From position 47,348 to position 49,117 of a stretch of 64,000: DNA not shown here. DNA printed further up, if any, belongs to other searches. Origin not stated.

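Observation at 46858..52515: Extended His-Xaa-Ser (Hxs) peptide-maturation locus with a third radical SAM enzyme and a PLP enzyme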

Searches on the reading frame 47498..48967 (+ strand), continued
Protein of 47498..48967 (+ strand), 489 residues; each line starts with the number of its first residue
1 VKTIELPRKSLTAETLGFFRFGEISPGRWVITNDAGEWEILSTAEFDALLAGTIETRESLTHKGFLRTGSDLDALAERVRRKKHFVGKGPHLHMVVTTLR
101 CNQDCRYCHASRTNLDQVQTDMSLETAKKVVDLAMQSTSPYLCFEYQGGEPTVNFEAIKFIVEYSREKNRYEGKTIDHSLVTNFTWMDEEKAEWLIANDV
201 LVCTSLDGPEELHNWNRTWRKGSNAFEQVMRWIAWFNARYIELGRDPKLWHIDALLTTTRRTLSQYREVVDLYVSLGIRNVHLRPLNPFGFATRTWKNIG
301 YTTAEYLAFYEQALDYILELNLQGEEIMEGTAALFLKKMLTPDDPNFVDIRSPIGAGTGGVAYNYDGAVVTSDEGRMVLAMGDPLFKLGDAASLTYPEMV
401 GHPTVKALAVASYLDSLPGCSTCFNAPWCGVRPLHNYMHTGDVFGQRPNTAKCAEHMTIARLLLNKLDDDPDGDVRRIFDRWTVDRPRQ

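Call 20: search_protein_families(library=ncbifam, proteins=[L081:11898-12872:+, L081:12869-13834:+, L081:13831-14901:+, L081:14991-16367:+, L082:4687-5748:+, L082:5745-7589:+, L082:7589-8707:+, L082:13891-14562:+, L082:14555-15148:+, L081:11500-11901:+], max_evalue=0.00001)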
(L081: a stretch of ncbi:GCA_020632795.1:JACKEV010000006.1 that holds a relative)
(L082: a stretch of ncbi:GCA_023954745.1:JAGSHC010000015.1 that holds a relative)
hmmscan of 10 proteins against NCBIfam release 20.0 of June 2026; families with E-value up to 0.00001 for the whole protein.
L081:11898-12872:+ (324 aa): 26 families (the best 25 are shown)
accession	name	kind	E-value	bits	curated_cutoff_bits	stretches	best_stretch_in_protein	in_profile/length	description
NF047865.1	rSAM_PapB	equivalog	2.7e-24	86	340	1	3-221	2-228/330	PapB family radical SAM/SPASM ranthipeptide maturase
TIGR02666.1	moaA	equivalog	5e-14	52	284.05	1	5-94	11-107/336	GTP 3',8-cyclase MoaA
TIGR03974.1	rSAM_six_Cys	equivalog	3.2e-13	49.4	425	1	5-181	98-286/451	thioether cross-link-forming SCIFF peptide maturase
TIGR02668.1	moaA_archaeal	equivalog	2.4e-10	39.9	325.25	1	5-91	11-98/303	GTP 3',8-cyclase MoaA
TIGR04051.1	rSAM_NirJ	equivalog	2.7e-10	39.8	515.45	1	6-123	4-121/354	heme d1 biosynthesis radical SAM protein NirJ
TIGR04068.1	rSAM_ocin_clost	equivalog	1.8e-09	37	500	1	4-138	84-229/462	Cys-rich peptide radical SAM maturase CcpM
TIGR03906.1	quino_hemo_SAM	equivalog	1.8e-09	36.8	453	1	3-179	93-282/467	quinohemoprotein amine dehydrogenase maturation protein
TIGR04064.1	rSAM_nif11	equivalog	1.8e-09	36.8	518.7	1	4-180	78-262/459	nif11-like peptide radical SAM maturase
TIGR04403.1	rSAM_skfB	equivalog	2.5e-09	36.4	300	1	7-157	107-253/402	sporulation killing factor system radical SAM maturase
TIGR04347.1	pseudo_SAM_Halo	equivalog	3.3e-09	36.5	525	1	7-204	41-234/390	TIGR04347 family pseudo-SAM/SPASM protein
NF001199.0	PRK00164.2-1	equivalog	1.2e-08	34.5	231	1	5-91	13-100/308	GTP 3',8-cyclase MoaA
NF038283.1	viperin_w_prok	equivalog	1.3e-08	34.4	180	1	10-114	8-118/281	viperin family antiviral radical SAM protein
TIGR04546.1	rSAM_ahbC_deAc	equivalog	9.2e-08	31.3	650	1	7-122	42-157/390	12,18-didecarboxysiroheme deacetylase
TIGR03470.1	HpnH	equivalog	1.5e-07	30.8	225.05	1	6-182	30-201/318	adenosyl-hopene transferase HpnH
NF040492.1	not_ScfB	exception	1.9e-07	30.3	855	1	6-141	97-242/450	ScfB-related radical SAM/SPASM orphan maturase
TIGR03978.1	rSAM_paired_1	equivalog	3.6e-07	29.3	370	1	6-136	85-222/466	His-Xaa-Ser system radical SAM maturase HxsB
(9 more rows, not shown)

L081:12869-13834:+ (321 aa): 23 families
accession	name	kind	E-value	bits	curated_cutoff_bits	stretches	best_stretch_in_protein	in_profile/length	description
TIGR03977.1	rSAM_pair_HxsC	equivalog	1.4e-18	66.8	267.9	1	19-241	29-255/292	His-Xaa-Ser system radical SAM maturase HxsC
NF038332.1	rSAM_rare_HxsC4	exception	3.3e-18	66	500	1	15-195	14-196/335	radical SAM protein HxsC4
TIGR03962.1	mycofact_rSAM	equivalog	3.7e-17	62.5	265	1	19-212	16-204/339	mycofactocin radical SAM maturase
TIGR02109.1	PQQ_syn_pqqE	equivalog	9.2e-16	57.7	381.35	1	19-213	11-202/358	pyrroloquinoline quinone biosynthesis protein PqqE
TIGR04545.1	rSAM_ahbD_hemeb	equivalog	4.9e-14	52.5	500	1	20-201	5-183/339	heme b synthase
NF045574.1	sacti_mat_StsB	exception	5.1e-14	52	625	1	21-192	102-268/466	StsB family radical SAM/SPASM domain sactipeptide maturase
TIGR02668.1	moaA_archaeal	equivalog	2.5e-13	49.7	325.25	1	12-215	7-208/303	GTP 3',8-cyclase MoaA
TIGR04466.1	rSAM_BlsE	equivalog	2.7e-13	50.1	400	1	23-176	11-158/327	cytosylglucuronate decarboxylase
TIGR04053.2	TIGR04053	equivalog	5.9e-13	48.8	395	1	24-202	17-195/366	TIGR04053 family radical SAM/SPASM domain-containing protein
TIGR04251.1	SCM_rSAM_ScmF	equivalog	4.3e-12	46.1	400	1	15-205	4-194/353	SynChlorMet cassette radical SAM/SPASM protein ScmF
NF038283.1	viperin_w_prok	equivalog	5.5e-12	45.4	180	1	18-171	5-168/281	viperin family antiviral radical SAM protein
TIGR04317.1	W_rSAM_matur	equivalog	1e-11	44.6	380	1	14-197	3-188/349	tungsten cofactor oxidoreductase radical SAM maturase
TIGR02666.1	moaA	equivalog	2.2e-11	43.3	284.05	1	13-184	8-184/336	GTP 3',8-cyclase MoaA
TIGR04303.1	GeoRSP_rSAM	equivalog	1.6e-10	41.1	400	1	52-209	38-193/325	GeoRSP system radical SAM/SPASM protein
NF001199.0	PRK00164.2-1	equivalog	3.5e-10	39.5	231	1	13-194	10-189/308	GTP 3',8-cyclase MoaA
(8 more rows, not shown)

L081:13831-14901:+ (356 aa): 26 families (the best 25 are shown)
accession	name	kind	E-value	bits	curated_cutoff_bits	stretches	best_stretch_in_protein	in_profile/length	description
NF038332.1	rSAM_rare_HxsC4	exception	2.5e-48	165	500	1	25-354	8-334/335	radical SAM protein HxsC4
TIGR02668.1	moaA_archaeal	equivalog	2.5e-18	66.1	325.25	1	32-202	11-174/303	GTP 3',8-cyclase MoaA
TIGR02666.1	moaA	equivalog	6.8e-17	61.4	284.05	1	32-203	11-182/336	GTP 3',8-cyclase MoaA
TIGR04545.1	rSAM_ahbD_hemeb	equivalog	1.6e-16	60.7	500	1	35-210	4-171/339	heme b synthase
NF001199.0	PRK00164.2-1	equivalog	4.6e-16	58.8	231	1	32-201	13-175/308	GTP 3',8-cyclase MoaA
TIGR04546.1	rSAM_ahbC_deAc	equivalog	1.3e-15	57.1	650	1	28-201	36-200/390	12,18-didecarboxysiroheme deacetylase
TIGR03977.1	rSAM_pair_HxsC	equivalog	5.1e-15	55.1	267.9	1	35-202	29-191/292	His-Xaa-Ser system radical SAM maturase HxsC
NF038283.1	viperin_w_prok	equivalog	1.7e-14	53.7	180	1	34-193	5-169/281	viperin family antiviral radical SAM protein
TIGR04317.1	W_rSAM_matur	equivalog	5e-14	52.2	380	1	31-214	4-185/349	tungsten cofactor oxidoreductase radical SAM maturase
TIGR04053.2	TIGR04053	equivalog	5.7e-14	52.1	395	1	37-230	14-202/366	TIGR04053 family radical SAM/SPASM domain-containing protein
NF045646.2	rSAM_Se_TrsS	equivalog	1.2e-13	50.5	490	1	35-201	90-251/441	radical SAM (seleno)protein TrsS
NF045574.1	sacti_mat_StsB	exception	2e-13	50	625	1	37-211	102-266/466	StsB family radical SAM/SPASM domain sactipeptide maturase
TIGR04466.1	rSAM_BlsE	equivalog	2.7e-12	46.8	400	1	36-199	8-160/327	cytosylglucuronate decarboxylase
TIGR02109.1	PQQ_syn_pqqE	equivalog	6.9e-12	45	381.35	1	38-220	14-188/358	pyrroloquinoline quinone biosynthesis protein PqqE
TIGR04347.1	pseudo_SAM_Halo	equivalog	1.1e-11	44.6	525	1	33-221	40-219/390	TIGR04347 family pseudo-SAM/SPASM protein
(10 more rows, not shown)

L081:14991-16367:+ (458 aa): 1 family
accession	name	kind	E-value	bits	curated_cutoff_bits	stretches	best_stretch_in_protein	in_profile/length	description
TIGR02069.1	cyanophycinase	equivalog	1.5e-28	99.9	126.6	1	55-245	50-220/250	cyanophycinase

L082:4687-5748:+ (353 aa): 2 families
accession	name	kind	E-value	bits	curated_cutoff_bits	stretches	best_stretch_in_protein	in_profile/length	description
TIGR04251.1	SCM_rSAM_ScmF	equivalog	3.7e-08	33.1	400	1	47-168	59-183/353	SynChlorMet cassette radical SAM/SPASM protein ScmF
TIGR04053.2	TIGR04053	equivalog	8.3e-06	25.3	395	0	43-160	58-179/366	TIGR04053 family radical SAM/SPASM domain-containing protein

L082:5745-7589:+ (614 aa): 28 families (the best 25 are shown)
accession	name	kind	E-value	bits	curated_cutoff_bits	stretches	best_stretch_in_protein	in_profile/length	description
NF038332.1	rSAM_rare_HxsC4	exception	3.1e-25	89.1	500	1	12-189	7-188/335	radical SAM protein HxsC4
TIGR03977.1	rSAM_pair_HxsC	equivalog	8.9e-20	70.7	267.9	1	24-229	31-239/292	His-Xaa-Ser system radical SAM maturase HxsC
TIGR02668.1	moaA_archaeal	equivalog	4.4e-16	58.7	325.25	1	26-218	18-209/303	GTP 3',8-cyclase MoaA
TIGR04133.1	rSAM_w_lipo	hypoth_equivalog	1.1e-15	57.4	425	1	25-214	31-220/350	TIGR04133 family radical SAM/SPASM protein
TIGR04317.1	W_rSAM_matur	equivalog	1.4e-14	53.9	380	1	18-239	4-226/349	tungsten cofactor oxidoreductase radical SAM maturase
TIGR02666.1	moaA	equivalog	9.1e-14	51.2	284.05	1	27-221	19-218/336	GTP 3',8-cyclase MoaA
TIGR04545.1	rSAM_ahbD_hemeb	equivalog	3.9e-13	49.5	500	1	26-226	8-205/339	heme b synthase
TIGR04466.1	rSAM_BlsE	equivalog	1.5e-12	47.6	400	1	20-193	5-173/327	cytosylglucuronate decarboxylase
NF001199.0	PRK00164.2-1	equivalog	5.4e-12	45.5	231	1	25-196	19-188/308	GTP 3',8-cyclase MoaA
TIGR02109.1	PQQ_syn_pqqE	equivalog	3.9e-11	42.5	381.35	1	60-222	50-208/358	pyrroloquinoline quinone biosynthesis protein PqqE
TIGR03913.1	rad_SAM_trio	equivalog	1.2e-10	40.4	591.75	1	25-227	26-223/477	GDL motif peptide-associated radical SAM/SPASM maturase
TIGR04051.1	rSAM_NirJ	equivalog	4e-10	39.2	515.45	1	27-206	11-187/354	heme d1 biosynthesis radical SAM protein NirJ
TIGR04053.2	TIGR04053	equivalog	4.2e-10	39.4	395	1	60-233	51-221/366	TIGR04053 family radical SAM/SPASM domain-containing protein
TIGR04250.1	SCM_rSAM_ScmE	equivalog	7.8e-10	38.2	400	1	25-227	10-211/358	SynChlorMet cassette radical SAM/SPASM protein ScmE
TIGR04303.1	GeoRSP_rSAM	equivalog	3.1e-09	36.9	400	1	27-221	14-203/325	GeoRSP system radical SAM/SPASM protein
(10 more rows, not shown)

L082:7589-8707:+ (372 aa): 27 families (the best 25 are shown)
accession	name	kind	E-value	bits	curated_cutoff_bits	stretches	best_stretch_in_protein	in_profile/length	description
TIGR03977.1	rSAM_pair_HxsC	equivalog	9.6e-28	96.9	267.9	1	6-233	28-261/292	His-Xaa-Ser system radical SAM maturase HxsC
TIGR04545.1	rSAM_ahbD_hemeb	equivalog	1.8e-18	67.1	500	1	8-192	5-190/339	heme b synthase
TIGR04055.1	rSAM_NirJ2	equivalog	2.4e-17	63.4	500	1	13-205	10-201/326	putative heme d1 biosynthesis radical SAM protein NirJ2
TIGR02109.1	PQQ_syn_pqqE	equivalog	3.2e-17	62.5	381.35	1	7-160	11-167/358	pyrroloquinoline quinone biosynthesis protein PqqE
NF045574.1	sacti_mat_StsB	exception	1.3e-16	60.6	625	1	6-162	99-256/466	StsB family radical SAM/SPASM domain sactipeptide maturase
NF038332.1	rSAM_rare_HxsC4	exception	2.2e-16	59.9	500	1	45-186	60-202/335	radical SAM protein HxsC4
TIGR04053.2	TIGR04053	equivalog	6.6e-16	58.5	395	1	9-163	14-174/366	TIGR04053 family radical SAM/SPASM domain-containing protein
TIGR04303.1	GeoRSP_rSAM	equivalog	8.1e-16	58.5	400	1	11-165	13-167/325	GeoRSP system radical SAM/SPASM protein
TIGR02668.1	moaA_archaeal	equivalog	3.1e-15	56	325.25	1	7-163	14-174/303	GTP 3',8-cyclase MoaA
TIGR02666.1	moaA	equivalog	3.8e-13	49.1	284.05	1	9-178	16-196/336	GTP 3',8-cyclase MoaA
NF038283.1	viperin_w_prok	equivalog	7.4e-13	48.3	180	1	9-154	8-169/281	viperin family antiviral radical SAM protein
TIGR04347.1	pseudo_SAM_Halo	equivalog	1.2e-12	47.8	525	1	12-179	47-214/390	TIGR04347 family pseudo-SAM/SPASM protein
TIGR04051.1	rSAM_NirJ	equivalog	1.3e-12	47.3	515.45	1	8-195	7-193/354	heme d1 biosynthesis radical SAM protein NirJ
TIGR04466.1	rSAM_BlsE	equivalog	1.8e-11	44.1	400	1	30-160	32-160/327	cytosylglucuronate decarboxylase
TIGR04251.1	SCM_rSAM_ScmF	equivalog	3.5e-11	43.1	400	1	10-160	18-167/353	SynChlorMet cassette radical SAM/SPASM protein ScmF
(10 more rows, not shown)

L082:13891-14562:+ (223 aa): 0 families

L082:14555-15148:+ (197 aa): 0 families

L081:11500-11901:+ (133 aa): 4 families
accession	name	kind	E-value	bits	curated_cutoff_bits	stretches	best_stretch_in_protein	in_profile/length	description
NF038313.3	HisXaaSer_A4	exception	2.4e-31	108.4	55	2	18-111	1-92/93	His-Xaa-Ser repeat protein HxsA4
NF038329.2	gly_rich_SclB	equivalog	3.3e-10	39.5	325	1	56-131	111-186/442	LPXTG-anchored collagen-like adhesin Scl2/SclB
NF046116.1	adhesin_Lcl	equivalog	4.6e-07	28.7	500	1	76-128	89-141/431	collagen-like adhesin Lcl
NF038330.1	adhesin_SclA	exception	5.8e-06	26.2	400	1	76-130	137-191/405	LPXTG-anchored collagen-like adhesin Scl1/SclA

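Call 43: search_protein_families(library=padloc, proteins=[window:47498-48967:+], max_evalue=0.001)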
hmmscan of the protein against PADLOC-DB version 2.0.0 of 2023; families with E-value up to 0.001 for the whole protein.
window:47498-48967:+ (489 aa): 2 families
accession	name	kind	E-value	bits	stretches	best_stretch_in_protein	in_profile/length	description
PDLC02904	pVip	-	1.9e-07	28.9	1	98-227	10-130/262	Viperins associated with kinases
PDLC02903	pVip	-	1.1e-06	26.3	1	98-214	7-108/257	Viperins not associated with kinases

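Call 47: search_solved_structures(query=A1, max_evalue=0.00001)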
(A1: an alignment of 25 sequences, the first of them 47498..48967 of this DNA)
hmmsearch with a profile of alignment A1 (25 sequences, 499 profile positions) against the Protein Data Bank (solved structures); distinct sequences matched with E-value up to 0.00001: 5.
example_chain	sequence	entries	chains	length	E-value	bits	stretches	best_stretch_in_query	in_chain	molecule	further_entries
5wgg_A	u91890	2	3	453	3.2e-31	111.9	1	49-448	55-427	Radical SAM domain protein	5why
4k37_A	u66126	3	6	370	2.8e-20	75.8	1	105-410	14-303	Anaerobic sulfatase-maturating enzyme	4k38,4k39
4k36_A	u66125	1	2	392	3.4e-20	75.6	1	105-410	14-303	Anaerobic sulfatase-maturating enzyme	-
8vpo_A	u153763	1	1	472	9.8e-13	51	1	62-246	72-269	Radical SAM core domain-containing protein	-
9gm3_A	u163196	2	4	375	1.8e-08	36.9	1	100-239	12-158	ChlB radical SAM domain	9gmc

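Call 60: predict_structure(alignment_id=A1)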
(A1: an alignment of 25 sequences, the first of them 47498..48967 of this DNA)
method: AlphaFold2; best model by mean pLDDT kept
length: 489 residues; sequences in the alignment: 25
mean_pLDDT: 82.9   pTM: 0.84
mean pLDDT of the five models: 82.9, 81.8, 81.3, 80.9, 73.6
residues with pLDDT >= 90: 186; 70-90: 226; 50-70: 58; < 50: 19
segments of 3 or more residues with pLDDT < 50: 348-358, 486-489
pLDDT, mean of each block of 10 residues (from residue 1): 74 89 95 91 94 83 90 86 65 90 75 85 97 89 88 95 95 88 92 96 86 82 83 94 86 78 86 87 65 58 88 96 90 85 60 43 92 79 87 89 78 67 81 67 64 84 96 94 60
secondary structure, 60 per line:
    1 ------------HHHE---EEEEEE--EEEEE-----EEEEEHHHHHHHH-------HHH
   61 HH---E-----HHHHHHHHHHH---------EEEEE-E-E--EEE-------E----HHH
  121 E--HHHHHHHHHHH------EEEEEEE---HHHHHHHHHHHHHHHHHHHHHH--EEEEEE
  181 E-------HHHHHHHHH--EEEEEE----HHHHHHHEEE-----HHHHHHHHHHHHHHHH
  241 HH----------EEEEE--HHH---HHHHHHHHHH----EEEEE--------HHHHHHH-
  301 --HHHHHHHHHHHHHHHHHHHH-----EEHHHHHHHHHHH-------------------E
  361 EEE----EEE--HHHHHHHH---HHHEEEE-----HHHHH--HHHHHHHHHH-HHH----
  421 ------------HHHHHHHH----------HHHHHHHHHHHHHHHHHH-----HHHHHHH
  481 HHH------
elements in order: E20-25 E28-32 E38-42 H43-50 H58-62 H72-82 E92-96 E103-105 H124-134 E141-147 H151-172 E175-181 H189-197 E200-205 H210-216 E217-219 H225-242 E253-257 H266-275 E280-284 H293-299 H303-322 H330-340 E360-363 E368-370 H373-380 E387-390 H396-400 H403-412 H433-440 H451-468 H474-483

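Call 62: fold_search(model_id=the predicted structure, library=pdb)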
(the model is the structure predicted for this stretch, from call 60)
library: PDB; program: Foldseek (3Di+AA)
matches with E <= 10: 1141; with E <= 0.001: 69
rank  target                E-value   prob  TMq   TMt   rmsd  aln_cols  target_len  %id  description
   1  5wgg_A                1.7e-19  1.00  0.65  0.72   7.6       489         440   18  Structural Insights into Thioether Bond Formation in the Biosynthesis of Sactipeptides (released 2017-07-26)
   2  5why_A                7.7e-19  1.00  0.65  0.75   7.7       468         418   17  Structural Insights into Thioether Bond Formation in the Biosynthesis of Sactipeptides (released 2017-07-26)
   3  5why_B                1.0e-18  1.00  0.64  0.73   8.5       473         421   18  Structural Insights into Thioether Bond Formation in the Biosynthesis of Sactipeptides (released 2017-07-26)
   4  4k37_B                1.2e-16  1.00  0.62  0.81   4.0       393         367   20  Native anSMEcpe with bound AdoMet (released 2013-05-08)
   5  4k37_A                2.0e-16  1.00  0.62  0.82   3.7       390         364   19  Native anSMEcpe with bound AdoMet (released 2013-05-08)
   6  4k38_A                2.4e-16  1.00  0.61  0.80   4.0       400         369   20  Native anSMEcpe with bound AdoMet and Kp18Cys peptide (released 2013-05-08)
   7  4k36_A                2.5e-16  1.00  0.60  0.76   5.2       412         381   20  His6 tagged anSMEcpe with bound AdoMet (released 2013-05-08)
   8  4k39_B                5.5e-16  1.00  0.59  0.78   4.5       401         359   19  Native anSMEcpe with bound AdoMet and Cp18Cys peptide (released 2013-05-08)
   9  4k38_B                9.7e-16  1.00  0.61  0.80   4.1       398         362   20  Native anSMEcpe with bound AdoMet and Kp18Cys peptide (released 2013-05-08)
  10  4k39_A                1.1e-15  1.00  0.62  0.82   3.8       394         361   19  Native anSMEcpe with bound AdoMet and Cp18Cys peptide (released 2013-05-08)
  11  4k36_B                1.3e-15  1.00  0.61  0.81   3.8       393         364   19  His6 tagged anSMEcpe with bound AdoMet (released 2013-05-08)
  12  9gm3_A                9.4e-14  1.00  0.59  0.75   4.8       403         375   18  Crystal structure of the complex formed between the radical SAM protein ChlB and the leader region of its precursor su (released 2025-06-25)
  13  9gm3_C                1.0e-13  1.00  0.58  0.74   5.0       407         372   17  Crystal structure of the complex formed between the radical SAM protein ChlB and the leader region of its precursor su (released 2025-06-25)
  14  9gmc_C                2.7e-13  1.00  0.58  0.74   5.0       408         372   18  Crystal structure of the complex formed between the radical SAM protein ChlB and the R3A mutant of ChlA (released 2025-06-25)
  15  9gmc_A                3.5e-13  1.00  0.58  0.74   4.9       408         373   18  Crystal structure of the complex formed between the radical SAM protein ChlB and the R3A mutant of ChlA (released 2025-06-25)
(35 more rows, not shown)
